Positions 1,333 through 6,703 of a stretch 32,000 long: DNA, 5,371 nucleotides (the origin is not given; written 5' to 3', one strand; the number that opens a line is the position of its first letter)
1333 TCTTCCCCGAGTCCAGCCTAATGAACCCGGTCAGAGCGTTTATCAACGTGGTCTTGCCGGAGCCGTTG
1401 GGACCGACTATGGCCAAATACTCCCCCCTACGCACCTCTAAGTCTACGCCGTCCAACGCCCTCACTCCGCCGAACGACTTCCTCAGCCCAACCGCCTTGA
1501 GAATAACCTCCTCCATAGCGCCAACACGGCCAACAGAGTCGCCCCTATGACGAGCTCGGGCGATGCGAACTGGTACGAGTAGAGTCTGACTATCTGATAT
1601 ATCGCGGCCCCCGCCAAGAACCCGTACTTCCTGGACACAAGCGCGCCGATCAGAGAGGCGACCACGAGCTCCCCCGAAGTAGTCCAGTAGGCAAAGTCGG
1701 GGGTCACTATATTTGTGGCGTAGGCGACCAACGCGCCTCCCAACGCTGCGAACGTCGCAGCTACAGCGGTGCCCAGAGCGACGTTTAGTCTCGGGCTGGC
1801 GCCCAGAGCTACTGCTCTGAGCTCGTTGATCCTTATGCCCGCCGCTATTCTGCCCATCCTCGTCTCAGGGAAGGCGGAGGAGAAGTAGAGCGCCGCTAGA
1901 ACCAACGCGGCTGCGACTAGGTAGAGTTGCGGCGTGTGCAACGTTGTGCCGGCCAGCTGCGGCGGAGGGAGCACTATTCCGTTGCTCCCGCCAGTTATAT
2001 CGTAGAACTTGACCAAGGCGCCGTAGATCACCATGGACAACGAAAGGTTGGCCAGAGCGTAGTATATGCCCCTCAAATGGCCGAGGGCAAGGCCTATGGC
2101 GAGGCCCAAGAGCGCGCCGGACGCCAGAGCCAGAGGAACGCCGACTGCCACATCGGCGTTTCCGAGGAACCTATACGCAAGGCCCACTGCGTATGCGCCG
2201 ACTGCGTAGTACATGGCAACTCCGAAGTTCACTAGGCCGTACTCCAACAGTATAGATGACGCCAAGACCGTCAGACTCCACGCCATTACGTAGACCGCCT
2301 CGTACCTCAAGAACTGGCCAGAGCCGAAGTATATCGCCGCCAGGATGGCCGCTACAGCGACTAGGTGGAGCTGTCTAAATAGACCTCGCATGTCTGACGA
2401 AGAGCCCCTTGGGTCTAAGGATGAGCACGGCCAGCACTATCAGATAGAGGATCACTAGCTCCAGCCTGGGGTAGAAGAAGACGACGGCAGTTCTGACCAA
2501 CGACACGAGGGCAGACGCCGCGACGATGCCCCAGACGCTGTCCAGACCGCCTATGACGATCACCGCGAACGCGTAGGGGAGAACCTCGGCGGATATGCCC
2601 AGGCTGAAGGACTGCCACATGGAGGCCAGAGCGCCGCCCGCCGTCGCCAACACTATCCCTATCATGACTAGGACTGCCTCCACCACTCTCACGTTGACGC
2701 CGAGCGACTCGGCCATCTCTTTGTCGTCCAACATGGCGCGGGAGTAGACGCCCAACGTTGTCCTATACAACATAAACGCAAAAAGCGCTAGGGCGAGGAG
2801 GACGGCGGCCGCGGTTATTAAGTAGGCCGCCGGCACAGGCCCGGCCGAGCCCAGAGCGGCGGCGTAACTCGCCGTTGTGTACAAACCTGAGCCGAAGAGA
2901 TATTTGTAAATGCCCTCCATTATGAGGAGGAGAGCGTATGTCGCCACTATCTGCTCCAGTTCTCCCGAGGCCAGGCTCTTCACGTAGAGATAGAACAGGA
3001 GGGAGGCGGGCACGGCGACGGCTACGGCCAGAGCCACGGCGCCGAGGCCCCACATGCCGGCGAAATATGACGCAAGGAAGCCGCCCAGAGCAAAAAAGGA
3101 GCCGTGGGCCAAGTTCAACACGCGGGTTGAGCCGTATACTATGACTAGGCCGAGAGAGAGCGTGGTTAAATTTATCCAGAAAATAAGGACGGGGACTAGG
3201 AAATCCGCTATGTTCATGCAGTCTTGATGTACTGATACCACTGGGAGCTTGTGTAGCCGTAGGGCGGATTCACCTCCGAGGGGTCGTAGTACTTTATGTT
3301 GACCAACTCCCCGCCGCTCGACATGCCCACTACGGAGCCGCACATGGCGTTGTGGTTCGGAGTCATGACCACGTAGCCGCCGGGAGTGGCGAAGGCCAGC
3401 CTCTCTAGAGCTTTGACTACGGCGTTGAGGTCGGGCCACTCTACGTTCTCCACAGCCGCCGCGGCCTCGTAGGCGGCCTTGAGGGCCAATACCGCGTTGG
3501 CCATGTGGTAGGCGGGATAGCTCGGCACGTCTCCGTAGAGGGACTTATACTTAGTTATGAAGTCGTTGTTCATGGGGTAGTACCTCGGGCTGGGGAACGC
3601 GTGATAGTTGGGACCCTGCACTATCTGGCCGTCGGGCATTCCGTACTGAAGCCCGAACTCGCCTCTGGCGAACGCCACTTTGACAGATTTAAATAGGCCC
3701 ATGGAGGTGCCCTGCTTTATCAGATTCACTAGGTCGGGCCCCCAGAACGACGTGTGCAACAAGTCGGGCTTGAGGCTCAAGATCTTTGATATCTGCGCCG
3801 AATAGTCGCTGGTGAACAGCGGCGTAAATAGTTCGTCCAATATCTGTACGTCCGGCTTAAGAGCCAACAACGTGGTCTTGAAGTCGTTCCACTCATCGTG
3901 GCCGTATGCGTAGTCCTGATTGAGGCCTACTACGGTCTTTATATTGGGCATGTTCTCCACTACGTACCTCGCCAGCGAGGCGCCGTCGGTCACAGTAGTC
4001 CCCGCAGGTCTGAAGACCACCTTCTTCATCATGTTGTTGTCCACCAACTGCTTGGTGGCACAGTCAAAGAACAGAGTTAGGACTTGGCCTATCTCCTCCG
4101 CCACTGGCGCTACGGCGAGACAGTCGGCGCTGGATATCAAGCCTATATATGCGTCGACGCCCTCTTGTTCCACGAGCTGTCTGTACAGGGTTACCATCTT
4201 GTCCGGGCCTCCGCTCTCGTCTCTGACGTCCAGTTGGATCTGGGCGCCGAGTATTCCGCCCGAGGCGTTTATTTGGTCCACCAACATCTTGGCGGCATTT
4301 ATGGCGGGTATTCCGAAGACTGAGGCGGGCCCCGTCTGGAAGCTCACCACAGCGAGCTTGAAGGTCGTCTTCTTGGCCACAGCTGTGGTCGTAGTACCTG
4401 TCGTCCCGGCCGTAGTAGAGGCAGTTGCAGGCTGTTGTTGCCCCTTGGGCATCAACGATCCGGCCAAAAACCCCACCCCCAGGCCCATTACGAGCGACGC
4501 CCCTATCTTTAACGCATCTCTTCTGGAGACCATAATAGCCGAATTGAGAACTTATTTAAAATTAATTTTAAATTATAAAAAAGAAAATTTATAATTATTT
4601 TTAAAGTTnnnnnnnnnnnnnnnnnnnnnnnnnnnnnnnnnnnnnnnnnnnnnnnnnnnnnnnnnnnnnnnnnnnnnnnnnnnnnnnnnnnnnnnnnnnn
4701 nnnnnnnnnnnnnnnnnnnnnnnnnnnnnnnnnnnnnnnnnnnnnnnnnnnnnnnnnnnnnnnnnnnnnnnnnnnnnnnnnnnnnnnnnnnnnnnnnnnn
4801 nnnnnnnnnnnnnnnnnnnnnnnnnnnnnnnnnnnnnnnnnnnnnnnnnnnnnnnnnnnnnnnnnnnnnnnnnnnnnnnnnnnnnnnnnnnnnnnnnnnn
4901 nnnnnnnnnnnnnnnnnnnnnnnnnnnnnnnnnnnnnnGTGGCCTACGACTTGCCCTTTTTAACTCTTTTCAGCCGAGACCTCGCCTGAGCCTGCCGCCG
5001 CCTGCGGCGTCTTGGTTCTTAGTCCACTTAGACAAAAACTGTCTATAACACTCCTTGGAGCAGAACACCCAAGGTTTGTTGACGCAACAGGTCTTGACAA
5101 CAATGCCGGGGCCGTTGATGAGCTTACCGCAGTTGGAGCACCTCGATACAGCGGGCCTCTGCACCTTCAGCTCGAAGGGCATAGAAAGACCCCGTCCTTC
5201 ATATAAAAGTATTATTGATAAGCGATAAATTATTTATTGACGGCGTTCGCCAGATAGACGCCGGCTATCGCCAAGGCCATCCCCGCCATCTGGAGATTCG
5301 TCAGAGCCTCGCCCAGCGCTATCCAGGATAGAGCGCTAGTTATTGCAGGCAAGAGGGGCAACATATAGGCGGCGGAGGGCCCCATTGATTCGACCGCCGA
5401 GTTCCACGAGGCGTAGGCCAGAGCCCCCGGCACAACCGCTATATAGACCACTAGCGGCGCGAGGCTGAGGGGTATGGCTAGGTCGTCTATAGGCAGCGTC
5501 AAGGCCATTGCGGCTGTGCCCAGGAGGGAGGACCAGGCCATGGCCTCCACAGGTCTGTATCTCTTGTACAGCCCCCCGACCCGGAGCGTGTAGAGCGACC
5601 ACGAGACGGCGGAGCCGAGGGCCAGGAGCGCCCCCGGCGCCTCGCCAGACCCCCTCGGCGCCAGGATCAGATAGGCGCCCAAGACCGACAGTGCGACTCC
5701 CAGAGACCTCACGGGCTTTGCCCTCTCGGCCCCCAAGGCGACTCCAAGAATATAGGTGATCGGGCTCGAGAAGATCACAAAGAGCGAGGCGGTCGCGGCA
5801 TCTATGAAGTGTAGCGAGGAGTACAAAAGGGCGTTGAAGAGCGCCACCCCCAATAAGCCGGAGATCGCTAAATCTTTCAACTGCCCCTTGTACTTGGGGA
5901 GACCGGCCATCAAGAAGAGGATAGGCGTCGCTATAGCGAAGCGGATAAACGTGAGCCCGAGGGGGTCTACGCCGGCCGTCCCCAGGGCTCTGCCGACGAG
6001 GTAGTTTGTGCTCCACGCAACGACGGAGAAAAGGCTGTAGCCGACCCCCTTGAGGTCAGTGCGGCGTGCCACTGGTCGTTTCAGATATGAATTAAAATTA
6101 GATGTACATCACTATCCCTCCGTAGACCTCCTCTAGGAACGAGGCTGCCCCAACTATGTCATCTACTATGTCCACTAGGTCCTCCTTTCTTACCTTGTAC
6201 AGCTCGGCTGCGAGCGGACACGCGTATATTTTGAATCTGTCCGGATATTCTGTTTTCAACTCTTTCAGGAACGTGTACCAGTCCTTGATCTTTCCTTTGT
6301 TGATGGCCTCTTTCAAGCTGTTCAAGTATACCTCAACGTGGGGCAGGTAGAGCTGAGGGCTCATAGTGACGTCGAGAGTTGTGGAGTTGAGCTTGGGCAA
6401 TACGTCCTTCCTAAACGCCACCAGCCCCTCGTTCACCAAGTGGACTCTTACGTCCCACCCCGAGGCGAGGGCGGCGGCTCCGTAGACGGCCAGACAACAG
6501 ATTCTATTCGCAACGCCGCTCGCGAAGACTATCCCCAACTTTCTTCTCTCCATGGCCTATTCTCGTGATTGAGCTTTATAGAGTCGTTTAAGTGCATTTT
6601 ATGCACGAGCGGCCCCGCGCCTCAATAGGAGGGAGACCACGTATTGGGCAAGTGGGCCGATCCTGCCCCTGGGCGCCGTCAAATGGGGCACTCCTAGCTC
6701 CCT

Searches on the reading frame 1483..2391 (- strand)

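Call 52: search_protein_families(library=pfam, proteins=[window:1483-2391:-], max_evalue=0.001)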
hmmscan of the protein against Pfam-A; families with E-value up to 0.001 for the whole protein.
window:1483-2391:- (302 aa): 1 family
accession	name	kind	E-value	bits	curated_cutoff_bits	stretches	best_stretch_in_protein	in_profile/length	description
PF02653.21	BPD_transp_2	-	7.1e-18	65.1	26.8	1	33-290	7-269/269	Branched-chain amino acid transport system / permease component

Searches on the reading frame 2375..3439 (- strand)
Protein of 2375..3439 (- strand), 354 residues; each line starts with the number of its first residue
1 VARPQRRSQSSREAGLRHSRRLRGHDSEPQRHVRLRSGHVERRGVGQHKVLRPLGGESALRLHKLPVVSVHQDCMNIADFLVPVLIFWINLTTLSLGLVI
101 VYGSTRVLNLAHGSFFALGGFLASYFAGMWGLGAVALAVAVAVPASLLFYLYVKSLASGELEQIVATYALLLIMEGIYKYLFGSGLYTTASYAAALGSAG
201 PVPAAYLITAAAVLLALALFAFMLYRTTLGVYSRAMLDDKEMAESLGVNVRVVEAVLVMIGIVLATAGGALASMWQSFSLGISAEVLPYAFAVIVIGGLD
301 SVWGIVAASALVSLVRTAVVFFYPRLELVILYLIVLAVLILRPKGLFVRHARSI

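Call 52: search_protein_families(library=pfam, proteins=[window:2375-3439:-], max_evalue=0.001)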
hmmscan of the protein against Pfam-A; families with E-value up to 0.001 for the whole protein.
window:2375-3439:- (354 aa): 1 family
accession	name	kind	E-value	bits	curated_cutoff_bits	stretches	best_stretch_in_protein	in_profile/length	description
PF02653.21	BPD_transp_2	-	5.1e-24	85.3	26.8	1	84-339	5-269/269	Branched-chain amino acid transport system / permease component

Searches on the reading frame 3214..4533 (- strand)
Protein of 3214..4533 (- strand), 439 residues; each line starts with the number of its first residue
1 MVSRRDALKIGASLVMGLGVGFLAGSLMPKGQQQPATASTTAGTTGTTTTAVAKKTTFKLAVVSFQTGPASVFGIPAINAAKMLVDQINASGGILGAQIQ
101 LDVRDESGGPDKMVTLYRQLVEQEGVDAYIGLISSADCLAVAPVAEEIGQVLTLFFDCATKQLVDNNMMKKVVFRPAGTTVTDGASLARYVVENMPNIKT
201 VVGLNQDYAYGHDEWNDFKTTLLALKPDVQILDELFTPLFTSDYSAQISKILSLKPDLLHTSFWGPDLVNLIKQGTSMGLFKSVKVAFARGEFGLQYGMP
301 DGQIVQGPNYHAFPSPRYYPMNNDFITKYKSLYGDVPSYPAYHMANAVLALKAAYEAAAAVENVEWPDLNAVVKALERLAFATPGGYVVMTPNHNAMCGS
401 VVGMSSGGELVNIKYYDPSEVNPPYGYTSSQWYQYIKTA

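Call 52: search_protein_families(library=pfam, proteins=[window:3214-4533:-], max_evalue=0.001)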
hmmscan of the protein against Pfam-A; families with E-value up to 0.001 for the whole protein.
window:3214-4533:- (439 aa): 3 families
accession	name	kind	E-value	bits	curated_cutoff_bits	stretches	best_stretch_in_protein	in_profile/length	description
PF13458.12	Peripla_BP_6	-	2.3e-55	189.1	31.7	1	58-397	2-329/343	Periplasmic binding protein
PF13433.12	Peripla_BP_5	-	2.9e-23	83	27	1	60-405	3-336/363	Periplasmic binding protein domain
PF01094.35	ANF_receptor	-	7.1e-05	22.4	25.4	1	79-168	4-92/353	Receptor family ligand binding region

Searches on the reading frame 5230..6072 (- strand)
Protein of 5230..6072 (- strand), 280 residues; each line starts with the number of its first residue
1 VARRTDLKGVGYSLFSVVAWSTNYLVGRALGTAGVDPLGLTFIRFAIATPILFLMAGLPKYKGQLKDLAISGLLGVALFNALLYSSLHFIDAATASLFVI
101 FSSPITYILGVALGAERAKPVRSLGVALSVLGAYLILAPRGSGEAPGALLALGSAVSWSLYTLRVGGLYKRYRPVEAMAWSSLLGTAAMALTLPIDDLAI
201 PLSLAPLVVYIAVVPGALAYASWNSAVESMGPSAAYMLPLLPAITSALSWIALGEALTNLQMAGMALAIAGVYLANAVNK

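Call 52: search_protein_families(library=pfam, proteins=[window:5230-6072:-], max_evalue=0.001)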
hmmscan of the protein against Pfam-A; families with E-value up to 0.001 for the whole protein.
window:5230-6072:- (280 aa): 1 family
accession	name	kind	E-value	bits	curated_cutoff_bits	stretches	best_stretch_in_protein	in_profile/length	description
PF00892.27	EamA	-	8e-35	120.5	28.2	2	146-276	2-134/135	EamA-like transporter family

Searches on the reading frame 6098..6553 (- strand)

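Call 68: search_protein_families(library=pfam, proteins=[window:6098-6553:-], max_evalue=0.001)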
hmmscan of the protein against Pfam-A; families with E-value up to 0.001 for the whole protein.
window:6098-6553:- (151 aa): 2 families
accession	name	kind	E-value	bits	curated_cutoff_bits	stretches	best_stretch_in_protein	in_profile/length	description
PF13686.11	DrsE_2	-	1.1e-06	29.1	25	1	4-143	3-148/156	DsrE/DsrF/DrsH-like family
PF23150.1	CFAP61_dimer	-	0.0008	20.2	27.9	0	59-99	75-114/119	CFAP61 dimerisation domain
